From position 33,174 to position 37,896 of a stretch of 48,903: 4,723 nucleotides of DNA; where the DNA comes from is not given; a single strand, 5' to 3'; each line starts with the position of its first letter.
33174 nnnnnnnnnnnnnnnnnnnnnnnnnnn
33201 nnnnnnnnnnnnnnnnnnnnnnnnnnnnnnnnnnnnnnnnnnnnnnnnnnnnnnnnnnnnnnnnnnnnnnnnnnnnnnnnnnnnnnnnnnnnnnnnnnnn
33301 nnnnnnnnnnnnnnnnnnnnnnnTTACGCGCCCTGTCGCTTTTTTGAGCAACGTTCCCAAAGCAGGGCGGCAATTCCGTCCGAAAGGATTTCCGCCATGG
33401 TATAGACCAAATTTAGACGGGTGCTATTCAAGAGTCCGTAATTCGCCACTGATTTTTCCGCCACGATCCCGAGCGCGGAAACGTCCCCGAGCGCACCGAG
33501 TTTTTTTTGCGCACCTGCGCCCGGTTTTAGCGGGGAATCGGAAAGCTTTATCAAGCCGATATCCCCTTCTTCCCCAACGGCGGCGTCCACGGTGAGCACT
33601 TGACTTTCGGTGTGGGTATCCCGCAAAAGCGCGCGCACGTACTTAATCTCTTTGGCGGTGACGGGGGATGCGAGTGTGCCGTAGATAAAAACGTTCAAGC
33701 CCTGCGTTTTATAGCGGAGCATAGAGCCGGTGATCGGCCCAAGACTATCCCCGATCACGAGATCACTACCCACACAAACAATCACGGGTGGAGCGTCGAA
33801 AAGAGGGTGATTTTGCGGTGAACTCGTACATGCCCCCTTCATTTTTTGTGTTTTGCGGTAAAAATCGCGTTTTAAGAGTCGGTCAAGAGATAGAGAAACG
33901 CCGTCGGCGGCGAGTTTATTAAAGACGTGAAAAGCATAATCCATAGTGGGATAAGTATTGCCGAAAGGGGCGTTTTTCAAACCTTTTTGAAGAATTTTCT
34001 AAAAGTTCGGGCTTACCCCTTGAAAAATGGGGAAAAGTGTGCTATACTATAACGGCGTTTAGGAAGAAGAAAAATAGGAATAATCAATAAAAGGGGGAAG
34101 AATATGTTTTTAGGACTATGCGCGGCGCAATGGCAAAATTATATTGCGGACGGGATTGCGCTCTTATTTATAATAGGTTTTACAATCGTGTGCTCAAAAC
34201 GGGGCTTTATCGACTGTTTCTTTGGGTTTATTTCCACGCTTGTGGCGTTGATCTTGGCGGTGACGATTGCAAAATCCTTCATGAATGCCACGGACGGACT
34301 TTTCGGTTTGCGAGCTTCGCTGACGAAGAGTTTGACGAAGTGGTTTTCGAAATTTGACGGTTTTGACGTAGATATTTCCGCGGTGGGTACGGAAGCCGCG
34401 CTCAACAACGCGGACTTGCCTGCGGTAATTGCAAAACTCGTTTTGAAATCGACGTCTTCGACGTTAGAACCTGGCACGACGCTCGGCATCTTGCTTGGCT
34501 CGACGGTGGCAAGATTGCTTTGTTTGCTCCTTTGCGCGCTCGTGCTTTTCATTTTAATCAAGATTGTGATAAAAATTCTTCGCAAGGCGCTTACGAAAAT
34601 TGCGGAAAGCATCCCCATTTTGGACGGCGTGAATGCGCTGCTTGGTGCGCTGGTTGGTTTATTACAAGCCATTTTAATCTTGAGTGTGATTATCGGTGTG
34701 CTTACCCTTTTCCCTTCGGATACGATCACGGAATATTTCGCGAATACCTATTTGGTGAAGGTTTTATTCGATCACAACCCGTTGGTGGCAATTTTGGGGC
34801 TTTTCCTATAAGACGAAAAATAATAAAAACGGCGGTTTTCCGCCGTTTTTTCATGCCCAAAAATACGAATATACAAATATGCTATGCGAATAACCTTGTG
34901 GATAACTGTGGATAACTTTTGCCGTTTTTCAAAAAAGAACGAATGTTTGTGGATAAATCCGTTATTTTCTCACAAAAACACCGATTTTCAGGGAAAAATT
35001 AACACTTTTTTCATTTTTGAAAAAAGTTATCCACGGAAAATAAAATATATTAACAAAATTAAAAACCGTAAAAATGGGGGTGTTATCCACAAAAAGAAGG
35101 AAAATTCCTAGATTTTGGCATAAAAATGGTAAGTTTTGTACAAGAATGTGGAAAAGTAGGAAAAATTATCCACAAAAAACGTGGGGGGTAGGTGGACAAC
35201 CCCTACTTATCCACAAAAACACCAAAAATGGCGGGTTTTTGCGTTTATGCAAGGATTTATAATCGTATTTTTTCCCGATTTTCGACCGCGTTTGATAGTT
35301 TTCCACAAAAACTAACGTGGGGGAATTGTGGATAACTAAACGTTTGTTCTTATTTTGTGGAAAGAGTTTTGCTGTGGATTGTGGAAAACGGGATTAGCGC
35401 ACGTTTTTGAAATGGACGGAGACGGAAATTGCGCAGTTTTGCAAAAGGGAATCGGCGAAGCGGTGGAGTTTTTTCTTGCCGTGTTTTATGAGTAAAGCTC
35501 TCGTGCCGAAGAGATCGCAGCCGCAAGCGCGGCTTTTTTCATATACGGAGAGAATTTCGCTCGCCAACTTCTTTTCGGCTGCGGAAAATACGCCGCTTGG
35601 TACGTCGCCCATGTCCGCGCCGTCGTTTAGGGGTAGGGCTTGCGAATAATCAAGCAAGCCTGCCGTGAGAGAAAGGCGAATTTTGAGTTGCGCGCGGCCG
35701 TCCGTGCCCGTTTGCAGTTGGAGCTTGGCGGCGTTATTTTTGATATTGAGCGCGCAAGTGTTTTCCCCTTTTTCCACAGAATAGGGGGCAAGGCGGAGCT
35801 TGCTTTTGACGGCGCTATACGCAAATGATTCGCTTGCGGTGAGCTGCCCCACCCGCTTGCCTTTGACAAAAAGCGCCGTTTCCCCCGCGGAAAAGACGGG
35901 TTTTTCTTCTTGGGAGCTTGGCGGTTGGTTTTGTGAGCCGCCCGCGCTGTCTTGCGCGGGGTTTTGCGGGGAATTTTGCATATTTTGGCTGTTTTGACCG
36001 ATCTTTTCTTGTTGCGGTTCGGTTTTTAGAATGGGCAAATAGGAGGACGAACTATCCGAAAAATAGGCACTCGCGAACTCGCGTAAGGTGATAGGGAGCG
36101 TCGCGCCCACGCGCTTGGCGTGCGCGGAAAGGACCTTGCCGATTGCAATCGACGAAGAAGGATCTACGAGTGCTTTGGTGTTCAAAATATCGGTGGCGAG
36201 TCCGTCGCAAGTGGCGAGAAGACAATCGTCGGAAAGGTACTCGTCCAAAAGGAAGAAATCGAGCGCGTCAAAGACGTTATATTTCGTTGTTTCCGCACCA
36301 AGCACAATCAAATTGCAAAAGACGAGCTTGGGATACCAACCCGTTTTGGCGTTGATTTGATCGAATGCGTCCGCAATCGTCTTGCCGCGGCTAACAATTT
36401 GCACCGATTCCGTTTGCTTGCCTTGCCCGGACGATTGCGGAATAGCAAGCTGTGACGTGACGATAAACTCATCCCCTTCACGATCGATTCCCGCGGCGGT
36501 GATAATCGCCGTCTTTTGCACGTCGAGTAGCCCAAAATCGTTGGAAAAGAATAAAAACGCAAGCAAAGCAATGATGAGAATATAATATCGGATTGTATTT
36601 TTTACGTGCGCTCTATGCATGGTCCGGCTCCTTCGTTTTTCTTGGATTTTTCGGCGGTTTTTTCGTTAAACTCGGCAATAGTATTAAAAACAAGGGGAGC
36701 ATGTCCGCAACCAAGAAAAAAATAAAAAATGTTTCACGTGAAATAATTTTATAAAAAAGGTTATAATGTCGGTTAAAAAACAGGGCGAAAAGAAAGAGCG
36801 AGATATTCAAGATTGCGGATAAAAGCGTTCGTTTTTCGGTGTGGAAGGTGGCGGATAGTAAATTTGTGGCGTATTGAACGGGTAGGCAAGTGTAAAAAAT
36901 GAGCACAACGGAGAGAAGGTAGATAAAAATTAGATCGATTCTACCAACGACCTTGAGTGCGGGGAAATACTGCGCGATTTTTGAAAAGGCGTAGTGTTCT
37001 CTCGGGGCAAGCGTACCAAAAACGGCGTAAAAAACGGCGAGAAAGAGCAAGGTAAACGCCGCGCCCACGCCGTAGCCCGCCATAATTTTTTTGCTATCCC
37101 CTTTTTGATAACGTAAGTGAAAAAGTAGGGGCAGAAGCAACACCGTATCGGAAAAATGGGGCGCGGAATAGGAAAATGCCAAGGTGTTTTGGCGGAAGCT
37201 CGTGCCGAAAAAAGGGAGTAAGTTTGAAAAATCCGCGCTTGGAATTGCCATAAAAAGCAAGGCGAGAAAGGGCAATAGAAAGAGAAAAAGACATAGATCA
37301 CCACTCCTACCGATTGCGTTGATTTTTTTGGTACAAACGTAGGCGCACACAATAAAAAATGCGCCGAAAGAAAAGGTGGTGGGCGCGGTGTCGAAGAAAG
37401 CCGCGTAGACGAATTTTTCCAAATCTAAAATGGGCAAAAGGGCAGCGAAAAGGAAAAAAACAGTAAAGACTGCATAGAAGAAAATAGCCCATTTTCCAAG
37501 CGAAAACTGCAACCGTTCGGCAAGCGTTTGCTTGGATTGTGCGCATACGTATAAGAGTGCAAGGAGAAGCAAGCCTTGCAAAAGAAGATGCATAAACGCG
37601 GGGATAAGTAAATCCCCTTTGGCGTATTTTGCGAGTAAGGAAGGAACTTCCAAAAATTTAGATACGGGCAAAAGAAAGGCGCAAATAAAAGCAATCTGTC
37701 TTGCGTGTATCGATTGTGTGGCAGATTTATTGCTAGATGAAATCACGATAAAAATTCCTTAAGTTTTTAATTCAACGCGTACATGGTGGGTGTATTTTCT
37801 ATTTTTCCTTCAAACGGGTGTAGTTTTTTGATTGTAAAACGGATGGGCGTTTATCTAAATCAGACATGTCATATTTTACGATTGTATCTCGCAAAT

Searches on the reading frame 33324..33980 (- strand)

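Call 10: search_protein_families(library=pfam, proteins=[window:33324-33980:-])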
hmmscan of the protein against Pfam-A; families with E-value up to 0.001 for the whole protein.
window:33324-33980:- (218 aa): 1 family
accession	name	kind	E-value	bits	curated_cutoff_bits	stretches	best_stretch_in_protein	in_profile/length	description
PF06866.16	DUF1256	-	6.1e-38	130.3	27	1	63-201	26-163/164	Protein of unknown function (DUF1256)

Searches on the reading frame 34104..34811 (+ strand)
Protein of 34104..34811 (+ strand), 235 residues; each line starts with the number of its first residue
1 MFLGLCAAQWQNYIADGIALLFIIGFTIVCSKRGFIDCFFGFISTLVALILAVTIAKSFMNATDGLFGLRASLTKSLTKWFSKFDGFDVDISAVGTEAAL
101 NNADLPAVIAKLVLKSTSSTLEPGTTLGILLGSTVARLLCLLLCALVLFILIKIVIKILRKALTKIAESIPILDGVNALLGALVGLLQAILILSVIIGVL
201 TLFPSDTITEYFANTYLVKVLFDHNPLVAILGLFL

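Call 10: search_protein_families(library=pfam, proteins=[window:34104-34811:+])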
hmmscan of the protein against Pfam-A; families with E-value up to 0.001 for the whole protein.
window:34104-34811:+ (235 aa): 1 family
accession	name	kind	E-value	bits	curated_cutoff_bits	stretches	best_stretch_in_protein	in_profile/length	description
PF02674.22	Colicin_V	-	1e-15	58.5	29.3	2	123-221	51-139/144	Colicin V production protein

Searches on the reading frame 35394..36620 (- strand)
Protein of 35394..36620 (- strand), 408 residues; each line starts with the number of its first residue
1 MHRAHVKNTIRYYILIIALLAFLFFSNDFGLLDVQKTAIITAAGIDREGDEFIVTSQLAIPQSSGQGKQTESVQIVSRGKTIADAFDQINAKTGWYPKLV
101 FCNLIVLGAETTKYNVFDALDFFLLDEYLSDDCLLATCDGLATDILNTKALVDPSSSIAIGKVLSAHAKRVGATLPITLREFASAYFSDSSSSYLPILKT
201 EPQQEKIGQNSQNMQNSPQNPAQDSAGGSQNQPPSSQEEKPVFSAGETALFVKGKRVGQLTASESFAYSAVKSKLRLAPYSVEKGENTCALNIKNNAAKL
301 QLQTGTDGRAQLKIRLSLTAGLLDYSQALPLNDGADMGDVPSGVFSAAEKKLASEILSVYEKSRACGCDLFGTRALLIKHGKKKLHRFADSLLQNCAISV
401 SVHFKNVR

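Call 10: search_protein_families(library=pfam, proteins=[window:35394-36620:-])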
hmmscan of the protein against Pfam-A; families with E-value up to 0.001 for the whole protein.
window:35394-36620:- (408 aa): 2 families
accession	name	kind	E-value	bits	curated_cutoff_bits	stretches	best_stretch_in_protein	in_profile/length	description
PF25198.1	Spore_GerAC_N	-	2.1e-29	103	27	1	33-199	4-175/176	Spore germination protein N-terminal domain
PF05504.16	Spore_GerAC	-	9e-09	36.1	23.6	1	248-405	3-162/167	Spore germination B3/ GerAC like, C-terminal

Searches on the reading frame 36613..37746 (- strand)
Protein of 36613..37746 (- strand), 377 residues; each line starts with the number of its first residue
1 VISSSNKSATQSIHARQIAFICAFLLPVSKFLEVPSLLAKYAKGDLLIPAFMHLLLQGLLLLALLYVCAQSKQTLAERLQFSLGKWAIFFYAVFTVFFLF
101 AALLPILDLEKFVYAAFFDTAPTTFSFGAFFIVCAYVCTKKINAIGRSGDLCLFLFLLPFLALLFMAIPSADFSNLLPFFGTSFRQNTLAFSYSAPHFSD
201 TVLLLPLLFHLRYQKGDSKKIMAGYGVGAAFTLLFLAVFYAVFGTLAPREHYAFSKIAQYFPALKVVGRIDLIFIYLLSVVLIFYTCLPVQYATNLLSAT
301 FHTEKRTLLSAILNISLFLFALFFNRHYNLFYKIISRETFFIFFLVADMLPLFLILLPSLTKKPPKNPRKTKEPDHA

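Call 10: search_protein_families(library=pfam, proteins=[window:36613-37746:-])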
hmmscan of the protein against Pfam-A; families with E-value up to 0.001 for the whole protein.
window:36613-37746:- (377 aa): 1 family
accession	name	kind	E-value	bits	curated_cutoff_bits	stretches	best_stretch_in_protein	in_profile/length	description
PF03845.19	Spore_permease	-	1.7e-17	63.7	23.4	1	31-327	20-319/321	Spore germination protein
